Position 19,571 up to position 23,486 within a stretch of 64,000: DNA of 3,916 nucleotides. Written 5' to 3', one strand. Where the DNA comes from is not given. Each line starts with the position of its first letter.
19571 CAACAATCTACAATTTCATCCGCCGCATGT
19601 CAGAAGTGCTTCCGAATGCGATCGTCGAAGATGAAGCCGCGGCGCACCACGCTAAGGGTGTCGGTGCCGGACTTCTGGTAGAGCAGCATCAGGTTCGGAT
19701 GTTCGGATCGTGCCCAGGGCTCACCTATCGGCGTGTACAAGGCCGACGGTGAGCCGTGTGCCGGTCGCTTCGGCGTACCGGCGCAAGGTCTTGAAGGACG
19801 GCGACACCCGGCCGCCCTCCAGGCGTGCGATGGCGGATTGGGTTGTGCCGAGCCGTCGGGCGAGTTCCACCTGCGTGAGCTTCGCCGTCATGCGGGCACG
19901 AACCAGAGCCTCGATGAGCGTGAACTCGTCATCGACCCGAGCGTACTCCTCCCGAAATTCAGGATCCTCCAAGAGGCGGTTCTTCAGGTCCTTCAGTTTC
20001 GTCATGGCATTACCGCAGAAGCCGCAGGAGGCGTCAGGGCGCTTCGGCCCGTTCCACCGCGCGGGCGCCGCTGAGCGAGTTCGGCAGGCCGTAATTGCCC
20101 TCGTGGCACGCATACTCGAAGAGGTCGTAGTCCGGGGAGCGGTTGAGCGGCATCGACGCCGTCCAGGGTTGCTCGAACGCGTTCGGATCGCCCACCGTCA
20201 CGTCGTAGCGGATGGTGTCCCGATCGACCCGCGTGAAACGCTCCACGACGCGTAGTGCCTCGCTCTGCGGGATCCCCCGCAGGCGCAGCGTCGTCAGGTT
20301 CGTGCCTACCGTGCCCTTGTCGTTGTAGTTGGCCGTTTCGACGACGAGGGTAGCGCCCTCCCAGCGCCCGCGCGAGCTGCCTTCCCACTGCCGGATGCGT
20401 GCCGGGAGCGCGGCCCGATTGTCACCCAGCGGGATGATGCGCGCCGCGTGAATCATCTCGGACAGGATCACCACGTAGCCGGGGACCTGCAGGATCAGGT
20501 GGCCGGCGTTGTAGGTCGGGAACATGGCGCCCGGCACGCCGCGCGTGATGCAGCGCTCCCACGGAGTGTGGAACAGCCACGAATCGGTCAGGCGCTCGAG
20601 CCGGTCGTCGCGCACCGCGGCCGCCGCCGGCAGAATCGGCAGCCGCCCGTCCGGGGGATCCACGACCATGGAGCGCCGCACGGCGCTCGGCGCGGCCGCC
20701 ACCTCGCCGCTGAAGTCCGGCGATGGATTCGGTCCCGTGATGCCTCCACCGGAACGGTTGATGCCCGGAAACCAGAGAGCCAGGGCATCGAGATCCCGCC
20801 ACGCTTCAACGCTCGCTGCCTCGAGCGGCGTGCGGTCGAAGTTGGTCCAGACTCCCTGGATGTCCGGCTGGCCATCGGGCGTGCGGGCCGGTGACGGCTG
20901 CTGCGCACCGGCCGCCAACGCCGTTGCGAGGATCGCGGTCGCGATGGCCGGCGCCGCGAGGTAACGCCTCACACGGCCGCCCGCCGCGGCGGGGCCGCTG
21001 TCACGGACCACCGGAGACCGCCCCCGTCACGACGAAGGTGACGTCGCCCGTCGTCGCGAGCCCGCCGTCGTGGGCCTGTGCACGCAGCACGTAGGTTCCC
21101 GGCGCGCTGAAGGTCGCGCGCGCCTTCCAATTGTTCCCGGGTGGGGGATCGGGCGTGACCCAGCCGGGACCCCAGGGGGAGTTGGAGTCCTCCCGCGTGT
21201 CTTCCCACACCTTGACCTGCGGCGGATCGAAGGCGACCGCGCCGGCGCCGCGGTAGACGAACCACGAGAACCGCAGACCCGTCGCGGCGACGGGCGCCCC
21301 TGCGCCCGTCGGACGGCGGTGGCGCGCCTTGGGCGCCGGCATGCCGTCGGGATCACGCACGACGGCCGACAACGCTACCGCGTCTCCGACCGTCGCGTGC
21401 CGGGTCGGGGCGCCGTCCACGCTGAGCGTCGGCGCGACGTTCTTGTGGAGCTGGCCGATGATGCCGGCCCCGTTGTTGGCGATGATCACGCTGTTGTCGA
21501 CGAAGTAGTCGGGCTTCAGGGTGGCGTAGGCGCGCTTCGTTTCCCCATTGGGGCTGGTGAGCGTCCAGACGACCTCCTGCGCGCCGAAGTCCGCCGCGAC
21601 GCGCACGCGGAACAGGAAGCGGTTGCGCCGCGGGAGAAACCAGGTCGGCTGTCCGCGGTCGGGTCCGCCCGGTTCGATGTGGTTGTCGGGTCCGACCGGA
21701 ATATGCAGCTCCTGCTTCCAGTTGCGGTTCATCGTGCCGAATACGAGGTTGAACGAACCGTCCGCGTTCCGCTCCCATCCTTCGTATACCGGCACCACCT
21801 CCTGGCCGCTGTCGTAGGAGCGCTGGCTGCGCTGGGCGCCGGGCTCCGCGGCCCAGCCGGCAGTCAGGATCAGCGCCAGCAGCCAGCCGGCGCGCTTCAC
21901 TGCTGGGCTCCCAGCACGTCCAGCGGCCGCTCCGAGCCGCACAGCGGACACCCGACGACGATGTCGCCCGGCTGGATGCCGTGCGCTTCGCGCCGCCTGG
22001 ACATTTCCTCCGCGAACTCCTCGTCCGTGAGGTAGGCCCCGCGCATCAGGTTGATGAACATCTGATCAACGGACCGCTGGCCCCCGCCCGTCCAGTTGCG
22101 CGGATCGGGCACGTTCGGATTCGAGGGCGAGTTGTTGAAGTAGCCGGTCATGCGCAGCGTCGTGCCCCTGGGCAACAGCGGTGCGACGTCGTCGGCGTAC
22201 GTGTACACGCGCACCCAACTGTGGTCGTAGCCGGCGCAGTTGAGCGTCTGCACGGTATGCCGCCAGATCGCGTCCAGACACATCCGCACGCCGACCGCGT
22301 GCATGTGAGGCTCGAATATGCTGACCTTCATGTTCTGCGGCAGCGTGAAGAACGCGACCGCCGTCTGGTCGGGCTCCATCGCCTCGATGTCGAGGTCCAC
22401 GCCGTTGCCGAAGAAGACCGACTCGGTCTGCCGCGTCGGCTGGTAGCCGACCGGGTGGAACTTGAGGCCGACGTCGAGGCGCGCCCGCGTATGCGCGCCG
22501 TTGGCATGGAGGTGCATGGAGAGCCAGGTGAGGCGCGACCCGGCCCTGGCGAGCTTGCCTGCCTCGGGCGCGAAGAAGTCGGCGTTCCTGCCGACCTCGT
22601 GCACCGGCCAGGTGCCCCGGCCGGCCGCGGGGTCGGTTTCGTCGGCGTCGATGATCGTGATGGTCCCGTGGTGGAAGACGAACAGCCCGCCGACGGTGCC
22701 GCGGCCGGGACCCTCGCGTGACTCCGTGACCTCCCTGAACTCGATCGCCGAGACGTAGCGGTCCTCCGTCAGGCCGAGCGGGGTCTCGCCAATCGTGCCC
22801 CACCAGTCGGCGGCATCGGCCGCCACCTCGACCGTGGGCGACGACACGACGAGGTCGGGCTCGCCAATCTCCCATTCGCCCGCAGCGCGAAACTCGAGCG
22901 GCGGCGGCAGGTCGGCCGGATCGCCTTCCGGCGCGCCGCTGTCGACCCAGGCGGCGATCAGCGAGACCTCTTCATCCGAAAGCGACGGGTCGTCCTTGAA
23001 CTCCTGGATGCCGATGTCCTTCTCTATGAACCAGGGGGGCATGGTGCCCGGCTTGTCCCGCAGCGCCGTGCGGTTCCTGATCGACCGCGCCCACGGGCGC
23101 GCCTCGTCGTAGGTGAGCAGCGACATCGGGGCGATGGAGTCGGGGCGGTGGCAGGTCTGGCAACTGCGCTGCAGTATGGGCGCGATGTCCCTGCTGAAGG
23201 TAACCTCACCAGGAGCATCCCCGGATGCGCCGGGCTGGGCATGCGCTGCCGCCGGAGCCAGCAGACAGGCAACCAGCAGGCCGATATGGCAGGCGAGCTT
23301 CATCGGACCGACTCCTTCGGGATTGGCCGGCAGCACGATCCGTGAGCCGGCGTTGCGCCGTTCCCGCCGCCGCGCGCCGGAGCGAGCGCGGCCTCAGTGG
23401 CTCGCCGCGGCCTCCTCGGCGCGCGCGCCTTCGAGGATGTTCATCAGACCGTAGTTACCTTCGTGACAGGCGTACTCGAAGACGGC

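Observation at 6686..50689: Seven paralogs of an unnamed secreted family ending in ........, interleaved with the triads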

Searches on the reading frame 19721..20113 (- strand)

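Call 20: search_protein_families(library=pfam, proteins=[window:19721-20113:-], max_evalue=0.001)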
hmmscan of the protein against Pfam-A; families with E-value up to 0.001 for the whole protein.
window:19721-20113:- (130 aa): 4 families
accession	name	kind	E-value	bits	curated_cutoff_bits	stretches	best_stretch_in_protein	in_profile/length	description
PF01381.28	HTH_3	-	1.2e-11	44.9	23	1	72-122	3-53/55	Helix-turn-helix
PF13560.12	HTH_31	-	6.4e-10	39.6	27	1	72-119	8-56/64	Helix-turn-helix domain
PF12844.13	HTH_19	-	2.2e-07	31.1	30.2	1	68-118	2-52/64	Helix-turn-helix domain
PF13744.12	HTH_37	-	0.00026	21.2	27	1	65-123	18-77/80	Helix-turn-helix domain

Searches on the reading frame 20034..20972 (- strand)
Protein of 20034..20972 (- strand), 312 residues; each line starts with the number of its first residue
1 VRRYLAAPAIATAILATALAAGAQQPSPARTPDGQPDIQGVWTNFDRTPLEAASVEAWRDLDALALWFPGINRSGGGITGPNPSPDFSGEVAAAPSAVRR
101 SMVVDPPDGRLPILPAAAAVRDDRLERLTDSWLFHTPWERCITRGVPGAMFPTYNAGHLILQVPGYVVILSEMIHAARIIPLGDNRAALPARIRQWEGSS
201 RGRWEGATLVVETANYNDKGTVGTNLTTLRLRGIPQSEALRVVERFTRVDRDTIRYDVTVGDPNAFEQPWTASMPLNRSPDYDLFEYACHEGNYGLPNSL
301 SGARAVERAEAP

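Call 5: search_protein_families(library=pfam, proteins=[window:20034-20972:-], max_evalue=1)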
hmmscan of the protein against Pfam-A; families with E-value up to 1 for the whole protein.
window:20034-20972:- (312 aa): 0 families

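Call 6: search_protein_families(library=ncbifam, proteins=[window:20034-20972:-], max_evalue=1)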
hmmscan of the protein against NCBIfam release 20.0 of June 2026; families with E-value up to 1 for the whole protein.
window:20034-20972:- (312 aa): 1 family
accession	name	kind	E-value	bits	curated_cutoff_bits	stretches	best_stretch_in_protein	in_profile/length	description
NF046044.1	PnpS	equivalog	0.3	10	400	1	233-253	328-348/390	two-component system histidine kinase PnpS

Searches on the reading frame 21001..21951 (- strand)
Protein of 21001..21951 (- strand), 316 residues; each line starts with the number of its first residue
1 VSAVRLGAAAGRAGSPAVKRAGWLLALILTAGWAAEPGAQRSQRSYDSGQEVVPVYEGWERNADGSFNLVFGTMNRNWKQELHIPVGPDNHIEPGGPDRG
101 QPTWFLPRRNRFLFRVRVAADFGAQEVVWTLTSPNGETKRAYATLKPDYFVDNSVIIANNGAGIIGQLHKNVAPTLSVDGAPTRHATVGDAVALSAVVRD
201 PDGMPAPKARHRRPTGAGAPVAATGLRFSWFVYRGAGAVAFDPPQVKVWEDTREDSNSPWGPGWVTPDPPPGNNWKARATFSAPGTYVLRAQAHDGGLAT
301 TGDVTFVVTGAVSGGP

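Call 20: search_protein_families(library=pfam, proteins=[window:21001-21951:-], max_evalue=0.001)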
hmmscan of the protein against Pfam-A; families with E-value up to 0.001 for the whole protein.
window:21001-21951:- (316 aa): 0 families

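Call 65: search_solved_structures(query=window:21001-21951:-, max_evalue=1)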
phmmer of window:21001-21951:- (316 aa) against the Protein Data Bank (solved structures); distinct sequences matched with E-value up to 1: 0.

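Call 83: search_protein_families(library=ncbifam, proteins=[window:21001-21951:-], max_evalue=0.001)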
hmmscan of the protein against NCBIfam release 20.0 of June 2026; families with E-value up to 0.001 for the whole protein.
window:21001-21951:- (316 aa): 0 families

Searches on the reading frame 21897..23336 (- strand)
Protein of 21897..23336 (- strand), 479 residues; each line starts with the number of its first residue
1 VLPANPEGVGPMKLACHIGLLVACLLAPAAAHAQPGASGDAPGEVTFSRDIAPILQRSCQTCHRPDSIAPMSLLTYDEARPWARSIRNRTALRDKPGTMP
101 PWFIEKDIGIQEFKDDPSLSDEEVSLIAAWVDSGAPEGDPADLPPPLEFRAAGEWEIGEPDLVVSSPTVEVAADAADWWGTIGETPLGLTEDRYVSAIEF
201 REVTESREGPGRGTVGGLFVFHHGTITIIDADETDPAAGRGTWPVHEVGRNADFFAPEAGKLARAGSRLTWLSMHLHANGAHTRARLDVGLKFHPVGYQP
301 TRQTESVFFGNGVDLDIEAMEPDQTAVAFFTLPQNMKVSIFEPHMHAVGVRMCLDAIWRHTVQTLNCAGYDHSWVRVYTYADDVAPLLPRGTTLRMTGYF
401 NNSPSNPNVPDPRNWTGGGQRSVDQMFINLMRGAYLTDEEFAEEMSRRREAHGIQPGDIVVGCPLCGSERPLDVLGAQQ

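Call 20: search_protein_families(library=pfam, proteins=[window:21897-23336:-], max_evalue=0.001)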
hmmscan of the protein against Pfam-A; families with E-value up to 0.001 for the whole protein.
window:21897-23336:- (479 aa): 0 families

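Call 64: search_solved_structures(query=window:21897-23336:-, max_evalue=1, show_alignments=1)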
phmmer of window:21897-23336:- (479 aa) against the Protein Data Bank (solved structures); distinct sequences matched with E-value up to 1: 1.
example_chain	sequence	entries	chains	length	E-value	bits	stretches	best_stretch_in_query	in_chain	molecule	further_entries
3sao_A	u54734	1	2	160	0.61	11.9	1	239-328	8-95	Extracellular fatty acid-binding protein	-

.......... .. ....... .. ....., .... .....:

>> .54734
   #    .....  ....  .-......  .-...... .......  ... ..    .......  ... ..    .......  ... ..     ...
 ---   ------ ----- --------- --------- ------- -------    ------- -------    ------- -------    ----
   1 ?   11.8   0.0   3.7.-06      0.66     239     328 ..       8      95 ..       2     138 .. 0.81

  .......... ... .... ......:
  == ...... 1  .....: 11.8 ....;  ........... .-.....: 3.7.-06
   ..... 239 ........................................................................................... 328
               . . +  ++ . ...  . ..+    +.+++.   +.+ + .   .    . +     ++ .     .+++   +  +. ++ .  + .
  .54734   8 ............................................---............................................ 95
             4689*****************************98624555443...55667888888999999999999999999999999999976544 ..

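Call 83: search_protein_families(library=ncbifam, proteins=[window:21897-23336:-], max_evalue=0.001)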
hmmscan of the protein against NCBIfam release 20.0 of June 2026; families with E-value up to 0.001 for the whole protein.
window:21897-23336:- (479 aa): 0 families
